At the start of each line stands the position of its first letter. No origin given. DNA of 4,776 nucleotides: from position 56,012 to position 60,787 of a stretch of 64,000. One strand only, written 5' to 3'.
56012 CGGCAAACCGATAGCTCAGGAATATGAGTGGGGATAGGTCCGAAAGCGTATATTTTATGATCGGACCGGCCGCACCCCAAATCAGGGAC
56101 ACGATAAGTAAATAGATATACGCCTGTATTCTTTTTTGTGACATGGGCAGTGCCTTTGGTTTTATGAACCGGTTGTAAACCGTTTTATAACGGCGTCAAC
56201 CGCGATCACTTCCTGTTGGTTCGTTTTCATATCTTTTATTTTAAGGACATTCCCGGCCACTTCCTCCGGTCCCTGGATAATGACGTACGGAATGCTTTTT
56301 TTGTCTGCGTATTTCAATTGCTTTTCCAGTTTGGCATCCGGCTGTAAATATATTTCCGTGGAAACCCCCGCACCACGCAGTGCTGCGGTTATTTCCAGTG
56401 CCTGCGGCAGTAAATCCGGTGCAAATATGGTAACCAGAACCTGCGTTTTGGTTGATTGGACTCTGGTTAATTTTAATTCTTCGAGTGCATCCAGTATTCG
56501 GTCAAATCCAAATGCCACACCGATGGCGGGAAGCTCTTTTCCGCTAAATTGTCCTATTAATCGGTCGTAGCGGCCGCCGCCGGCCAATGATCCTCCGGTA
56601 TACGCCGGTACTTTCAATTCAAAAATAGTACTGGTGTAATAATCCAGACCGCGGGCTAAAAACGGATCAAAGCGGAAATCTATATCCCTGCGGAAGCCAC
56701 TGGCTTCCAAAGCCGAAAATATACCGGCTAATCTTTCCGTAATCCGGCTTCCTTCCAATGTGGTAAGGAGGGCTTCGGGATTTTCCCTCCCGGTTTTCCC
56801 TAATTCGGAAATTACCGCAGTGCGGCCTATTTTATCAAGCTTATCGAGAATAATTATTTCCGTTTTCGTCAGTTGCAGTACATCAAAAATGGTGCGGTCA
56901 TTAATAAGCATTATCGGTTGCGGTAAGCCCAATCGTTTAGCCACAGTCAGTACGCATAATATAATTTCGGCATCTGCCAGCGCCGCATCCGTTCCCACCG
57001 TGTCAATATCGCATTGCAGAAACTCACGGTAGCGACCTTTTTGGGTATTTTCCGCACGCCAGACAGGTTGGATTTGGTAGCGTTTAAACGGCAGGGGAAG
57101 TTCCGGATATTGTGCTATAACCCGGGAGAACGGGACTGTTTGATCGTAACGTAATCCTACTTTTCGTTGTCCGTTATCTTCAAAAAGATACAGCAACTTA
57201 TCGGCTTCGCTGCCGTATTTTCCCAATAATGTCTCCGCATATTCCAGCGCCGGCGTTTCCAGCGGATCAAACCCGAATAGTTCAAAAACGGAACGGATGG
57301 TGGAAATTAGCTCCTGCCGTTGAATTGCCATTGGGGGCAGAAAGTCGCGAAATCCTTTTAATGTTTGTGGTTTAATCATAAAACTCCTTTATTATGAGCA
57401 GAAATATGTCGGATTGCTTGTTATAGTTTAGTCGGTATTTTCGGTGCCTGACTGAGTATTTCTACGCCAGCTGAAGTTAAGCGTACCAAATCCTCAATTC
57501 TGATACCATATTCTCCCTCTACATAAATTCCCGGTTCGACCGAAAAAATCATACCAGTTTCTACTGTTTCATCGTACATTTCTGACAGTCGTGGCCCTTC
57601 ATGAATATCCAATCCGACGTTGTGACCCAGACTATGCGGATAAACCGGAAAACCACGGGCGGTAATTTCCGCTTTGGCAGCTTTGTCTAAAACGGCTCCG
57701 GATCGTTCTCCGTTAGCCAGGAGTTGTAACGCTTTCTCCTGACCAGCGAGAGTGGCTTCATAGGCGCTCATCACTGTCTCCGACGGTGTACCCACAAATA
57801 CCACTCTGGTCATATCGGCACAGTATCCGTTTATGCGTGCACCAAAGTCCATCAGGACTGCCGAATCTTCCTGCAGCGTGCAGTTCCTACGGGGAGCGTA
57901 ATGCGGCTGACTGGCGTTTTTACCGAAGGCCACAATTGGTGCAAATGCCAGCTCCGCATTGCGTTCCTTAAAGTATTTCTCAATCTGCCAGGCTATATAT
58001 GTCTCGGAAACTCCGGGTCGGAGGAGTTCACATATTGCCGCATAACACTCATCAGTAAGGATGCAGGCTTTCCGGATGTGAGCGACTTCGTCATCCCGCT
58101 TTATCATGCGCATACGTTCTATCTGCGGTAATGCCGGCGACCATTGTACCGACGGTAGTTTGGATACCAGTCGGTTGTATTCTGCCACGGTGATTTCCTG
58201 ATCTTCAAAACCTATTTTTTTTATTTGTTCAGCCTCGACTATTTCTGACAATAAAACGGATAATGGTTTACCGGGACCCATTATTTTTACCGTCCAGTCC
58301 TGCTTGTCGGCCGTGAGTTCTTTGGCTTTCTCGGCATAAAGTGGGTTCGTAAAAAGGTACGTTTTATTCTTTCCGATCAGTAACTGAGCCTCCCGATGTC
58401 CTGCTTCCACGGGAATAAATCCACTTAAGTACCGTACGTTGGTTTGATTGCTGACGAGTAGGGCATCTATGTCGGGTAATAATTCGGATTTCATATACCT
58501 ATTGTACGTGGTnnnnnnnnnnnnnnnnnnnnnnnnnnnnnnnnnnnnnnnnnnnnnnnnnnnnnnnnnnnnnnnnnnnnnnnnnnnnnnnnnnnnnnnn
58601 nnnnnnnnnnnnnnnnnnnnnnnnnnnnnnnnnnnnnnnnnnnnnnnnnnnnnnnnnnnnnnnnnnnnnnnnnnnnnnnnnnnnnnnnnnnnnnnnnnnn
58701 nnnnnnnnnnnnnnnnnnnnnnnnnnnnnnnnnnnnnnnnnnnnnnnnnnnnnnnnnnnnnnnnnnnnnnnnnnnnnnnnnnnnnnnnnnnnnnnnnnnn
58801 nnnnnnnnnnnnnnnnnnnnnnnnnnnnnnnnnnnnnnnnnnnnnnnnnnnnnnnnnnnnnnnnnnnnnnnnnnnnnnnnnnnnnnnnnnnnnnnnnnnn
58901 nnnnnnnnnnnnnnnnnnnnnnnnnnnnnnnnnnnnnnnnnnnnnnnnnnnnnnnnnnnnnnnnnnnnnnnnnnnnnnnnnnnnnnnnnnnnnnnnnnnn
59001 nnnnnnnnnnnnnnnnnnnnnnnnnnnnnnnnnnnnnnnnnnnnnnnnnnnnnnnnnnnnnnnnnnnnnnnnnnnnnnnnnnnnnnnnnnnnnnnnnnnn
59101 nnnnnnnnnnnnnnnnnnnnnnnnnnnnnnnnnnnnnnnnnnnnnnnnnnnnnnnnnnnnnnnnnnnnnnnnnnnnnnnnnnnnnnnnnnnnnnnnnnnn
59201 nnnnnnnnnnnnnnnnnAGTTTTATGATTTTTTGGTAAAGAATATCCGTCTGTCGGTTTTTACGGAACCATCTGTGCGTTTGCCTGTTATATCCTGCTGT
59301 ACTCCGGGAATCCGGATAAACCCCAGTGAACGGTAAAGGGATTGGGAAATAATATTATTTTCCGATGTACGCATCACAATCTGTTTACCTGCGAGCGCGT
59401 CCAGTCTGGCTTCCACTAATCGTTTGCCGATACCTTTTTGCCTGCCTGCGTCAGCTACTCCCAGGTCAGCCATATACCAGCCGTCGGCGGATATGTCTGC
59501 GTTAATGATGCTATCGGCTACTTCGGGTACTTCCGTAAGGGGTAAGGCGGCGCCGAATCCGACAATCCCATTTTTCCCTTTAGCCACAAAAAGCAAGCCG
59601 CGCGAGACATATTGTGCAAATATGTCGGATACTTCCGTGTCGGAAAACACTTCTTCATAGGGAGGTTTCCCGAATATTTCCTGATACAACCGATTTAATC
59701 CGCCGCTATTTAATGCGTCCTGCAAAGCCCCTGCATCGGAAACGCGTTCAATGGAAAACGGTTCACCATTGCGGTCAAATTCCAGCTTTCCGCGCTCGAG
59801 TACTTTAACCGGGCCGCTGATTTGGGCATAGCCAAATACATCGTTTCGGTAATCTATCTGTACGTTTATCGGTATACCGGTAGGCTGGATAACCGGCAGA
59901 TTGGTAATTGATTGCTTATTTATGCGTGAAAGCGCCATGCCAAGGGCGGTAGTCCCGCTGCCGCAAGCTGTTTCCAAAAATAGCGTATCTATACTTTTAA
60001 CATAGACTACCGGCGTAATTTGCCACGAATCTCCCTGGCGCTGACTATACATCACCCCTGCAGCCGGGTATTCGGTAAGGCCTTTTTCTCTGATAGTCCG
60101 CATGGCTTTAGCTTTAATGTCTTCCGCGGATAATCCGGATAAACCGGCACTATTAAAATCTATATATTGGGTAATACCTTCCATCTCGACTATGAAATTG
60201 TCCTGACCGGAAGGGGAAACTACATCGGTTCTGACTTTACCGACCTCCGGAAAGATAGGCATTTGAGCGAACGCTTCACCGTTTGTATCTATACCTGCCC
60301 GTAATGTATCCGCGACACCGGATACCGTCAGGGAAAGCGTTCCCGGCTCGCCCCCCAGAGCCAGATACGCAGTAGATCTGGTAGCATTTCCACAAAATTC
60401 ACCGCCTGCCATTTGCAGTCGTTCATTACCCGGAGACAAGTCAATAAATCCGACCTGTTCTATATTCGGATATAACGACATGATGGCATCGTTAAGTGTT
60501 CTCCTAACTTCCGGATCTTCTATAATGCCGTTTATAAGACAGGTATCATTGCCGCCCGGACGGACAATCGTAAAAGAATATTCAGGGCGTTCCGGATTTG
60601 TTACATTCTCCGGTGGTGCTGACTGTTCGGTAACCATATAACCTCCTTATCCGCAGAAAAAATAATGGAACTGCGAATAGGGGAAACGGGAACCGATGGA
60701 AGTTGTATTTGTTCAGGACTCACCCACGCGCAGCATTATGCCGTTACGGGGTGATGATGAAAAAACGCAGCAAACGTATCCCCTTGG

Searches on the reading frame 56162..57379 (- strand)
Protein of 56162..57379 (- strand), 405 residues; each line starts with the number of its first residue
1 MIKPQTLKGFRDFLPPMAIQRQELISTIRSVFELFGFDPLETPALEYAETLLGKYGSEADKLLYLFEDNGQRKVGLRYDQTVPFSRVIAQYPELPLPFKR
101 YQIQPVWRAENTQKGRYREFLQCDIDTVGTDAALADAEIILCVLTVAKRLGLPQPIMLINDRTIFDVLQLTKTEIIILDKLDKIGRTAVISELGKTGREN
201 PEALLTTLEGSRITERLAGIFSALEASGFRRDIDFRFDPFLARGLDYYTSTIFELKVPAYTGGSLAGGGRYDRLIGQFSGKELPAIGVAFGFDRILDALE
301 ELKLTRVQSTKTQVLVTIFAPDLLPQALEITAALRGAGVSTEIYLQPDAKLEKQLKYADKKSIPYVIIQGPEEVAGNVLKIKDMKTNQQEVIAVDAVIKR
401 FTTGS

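Call 64: search_protein_families(library=ncbifam, proteins=[window:56162-57379:-], max_evalue=0.00001)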
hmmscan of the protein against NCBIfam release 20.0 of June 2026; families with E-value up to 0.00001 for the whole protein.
window:56162-57379:- (405 aa): 23 families
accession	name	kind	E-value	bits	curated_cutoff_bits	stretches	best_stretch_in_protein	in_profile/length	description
TIGR00442.1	hisS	equivalog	1e-109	367.2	286.75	1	5-392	1-404/406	histidine--tRNA ligase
NF009085.0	PRK12420.1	equivalog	5.7e-83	279.6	540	2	4-197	4-206/426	histidine--tRNA ligase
TIGR00443.1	hisZ_biosyn_reg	equivalog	1.8e-44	152.1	271.65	2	11-166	1-156/314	ATP phosphoribosyltransferase regulatory subunit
NF008941.0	PRK12292.2-4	equivalog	4.4e-40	137.8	447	2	8-154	11-157/393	ATP phosphoribosyltransferase regulatory subunit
NF008936.0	PRK12292.1-3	equivalog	4.7e-35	121.2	492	1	8-373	9-395/406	ATP phosphoribosyltransferase regulatory subunit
NF008942.0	PRK12292.2-5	equivalog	7.9e-34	117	643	2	7-152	12-159/434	ATP phosphoribosyltransferase regulatory subunit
NF008940.0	PRK12292.2-3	equivalog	6.3e-31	107.5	450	2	8-164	7-164/404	ATP phosphoribosyltransferase regulatory subunit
NF008953.0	PRK12295.1-6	equivalog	5.9e-26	91.3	384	2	18-168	9-157/384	ATP phosphoribosyltransferase regulatory subunit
NF008938.0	PRK12292.1-6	equivalog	1.1e-24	87.1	833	2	8-153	10-154/420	ATP phosphoribosyltransferase regulatory subunit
NF008939.0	PRK12292.2-1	equivalog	1.5e-23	83.2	335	1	5-357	4-378/391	ATP phosphoribosyltransferase regulatory subunit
NF008945.0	PRK12292.3-3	equivalog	4.1e-22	78.8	409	2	9-174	5-166/368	ATP phosphoribosyltransferase regulatory subunit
NF008950.0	PRK12295.1-3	equivalog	5.1e-18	65.6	492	1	234-298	313-377/387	ATP phosphoribosyltransferase regulatory subunit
NF008943.0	PRK12292.3-1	equivalog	9.1e-17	61.2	690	1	8-141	28-158/403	ATP phosphoribosyltransferase regulatory subunit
NF008935.0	PRK12292.1-1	equivalog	2.8e-13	49.6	350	1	10-165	10-166/382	ATP phosphoribosyltransferase regulatory subunit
NF008951.0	PRK12295.1-4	equivalog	1.1e-12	47.6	364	1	221-298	293-369/374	ATP phosphoribosyltransferase regulatory subunit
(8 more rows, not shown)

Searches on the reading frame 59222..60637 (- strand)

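Call 64: search_protein_families(library=ncbifam, proteins=[window:59222-60637:-], max_evalue=0.00001)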
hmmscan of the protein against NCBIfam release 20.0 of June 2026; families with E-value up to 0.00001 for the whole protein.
window:59222-60637:- (471 aa): 2 families
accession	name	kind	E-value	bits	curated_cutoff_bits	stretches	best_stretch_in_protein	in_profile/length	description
NF052224.1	HistRaceHisRFuso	equivalog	1e-23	84.4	400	1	21-284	4-251/254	histidine racemase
NF033599.1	His_racem_CntK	equivalog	1.7e-19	70.3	300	1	22-283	6-266/271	histidine racemase CntK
